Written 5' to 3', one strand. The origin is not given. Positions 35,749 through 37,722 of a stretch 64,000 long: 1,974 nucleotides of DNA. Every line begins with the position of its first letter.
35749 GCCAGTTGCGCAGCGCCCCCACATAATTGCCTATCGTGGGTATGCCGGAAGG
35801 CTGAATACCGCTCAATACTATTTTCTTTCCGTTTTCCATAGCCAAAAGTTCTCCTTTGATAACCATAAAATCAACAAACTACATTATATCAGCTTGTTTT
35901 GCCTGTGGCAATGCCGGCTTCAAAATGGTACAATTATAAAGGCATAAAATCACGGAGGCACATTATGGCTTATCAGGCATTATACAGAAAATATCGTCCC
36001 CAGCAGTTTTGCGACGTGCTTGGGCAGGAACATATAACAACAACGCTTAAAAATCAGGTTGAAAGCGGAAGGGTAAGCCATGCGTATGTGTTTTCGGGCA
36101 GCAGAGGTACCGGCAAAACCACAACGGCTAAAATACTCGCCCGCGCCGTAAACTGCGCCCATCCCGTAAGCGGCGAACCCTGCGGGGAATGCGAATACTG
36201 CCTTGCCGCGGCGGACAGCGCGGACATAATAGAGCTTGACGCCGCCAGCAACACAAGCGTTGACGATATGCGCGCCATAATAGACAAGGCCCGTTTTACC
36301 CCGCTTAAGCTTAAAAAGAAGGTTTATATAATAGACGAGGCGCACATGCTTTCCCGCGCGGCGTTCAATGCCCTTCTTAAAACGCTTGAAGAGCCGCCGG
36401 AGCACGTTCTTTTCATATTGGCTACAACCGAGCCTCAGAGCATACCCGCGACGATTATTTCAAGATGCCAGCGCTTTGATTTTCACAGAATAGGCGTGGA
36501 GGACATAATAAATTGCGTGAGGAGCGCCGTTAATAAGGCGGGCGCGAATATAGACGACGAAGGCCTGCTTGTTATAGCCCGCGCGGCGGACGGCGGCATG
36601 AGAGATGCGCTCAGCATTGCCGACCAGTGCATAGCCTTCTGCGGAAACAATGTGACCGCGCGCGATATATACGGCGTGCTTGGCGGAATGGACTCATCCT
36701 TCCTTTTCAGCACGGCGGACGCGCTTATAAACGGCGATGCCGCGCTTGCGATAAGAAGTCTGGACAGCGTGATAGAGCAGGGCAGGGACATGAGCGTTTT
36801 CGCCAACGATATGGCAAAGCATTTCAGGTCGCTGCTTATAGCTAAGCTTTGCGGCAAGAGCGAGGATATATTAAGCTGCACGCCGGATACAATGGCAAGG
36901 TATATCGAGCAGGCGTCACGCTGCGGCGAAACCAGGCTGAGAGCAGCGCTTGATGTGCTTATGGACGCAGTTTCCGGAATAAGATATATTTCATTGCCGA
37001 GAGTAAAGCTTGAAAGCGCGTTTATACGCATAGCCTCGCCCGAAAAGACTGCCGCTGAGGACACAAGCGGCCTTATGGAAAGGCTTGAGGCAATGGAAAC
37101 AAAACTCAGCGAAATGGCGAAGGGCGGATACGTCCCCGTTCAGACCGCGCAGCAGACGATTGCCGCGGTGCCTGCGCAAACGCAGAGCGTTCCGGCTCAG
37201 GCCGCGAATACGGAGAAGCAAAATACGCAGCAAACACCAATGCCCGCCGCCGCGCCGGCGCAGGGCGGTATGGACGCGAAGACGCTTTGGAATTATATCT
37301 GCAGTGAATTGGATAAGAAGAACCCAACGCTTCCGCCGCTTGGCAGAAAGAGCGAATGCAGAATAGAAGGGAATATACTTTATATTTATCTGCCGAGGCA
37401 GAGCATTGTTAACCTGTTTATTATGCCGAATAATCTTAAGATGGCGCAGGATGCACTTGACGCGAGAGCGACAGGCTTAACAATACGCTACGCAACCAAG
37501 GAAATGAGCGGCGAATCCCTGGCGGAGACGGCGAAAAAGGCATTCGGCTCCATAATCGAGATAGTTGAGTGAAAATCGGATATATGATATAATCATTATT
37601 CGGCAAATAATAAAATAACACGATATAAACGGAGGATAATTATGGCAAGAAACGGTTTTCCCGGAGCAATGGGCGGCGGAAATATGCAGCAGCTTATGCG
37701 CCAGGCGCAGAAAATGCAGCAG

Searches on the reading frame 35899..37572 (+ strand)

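Call 68: search_protein_families(library=pfam, proteins=[window:35899-37572:+], max_evalue=0.00001)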
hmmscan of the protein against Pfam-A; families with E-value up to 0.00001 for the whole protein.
window:35899-37572:+ (557 aa): 6 families
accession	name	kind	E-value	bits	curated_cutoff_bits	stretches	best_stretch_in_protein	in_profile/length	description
PF13177.12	DNA_pol3_delta2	-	4.5e-42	144.2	27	1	42-197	1-159/161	DNA polymerase III, delta subunit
PF00004.35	AAA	-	3.4e-14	53.9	21.2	1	64-194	2-124/131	ATPase family associated with various cellular activities (AAA)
PF12169.13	DNA_pol3_gamma3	-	2.6e-13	50.4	24.4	1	252-380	1-129/143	DNA polymerase III subunits gamma and tau domain III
PF22608.2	DNAX_ATPase_lid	-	9.3e-13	48.2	27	1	211-249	10-48/49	DNA polymerase III clamp loader subunit, ATPase lid domain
PF13401.12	AAA_22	-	3.1e-07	31.2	27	1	64-175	9-121/130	AAA domain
PF13604.12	AAA_30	-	5.6e-07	29.9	27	1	63-173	21-122/191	AAA domain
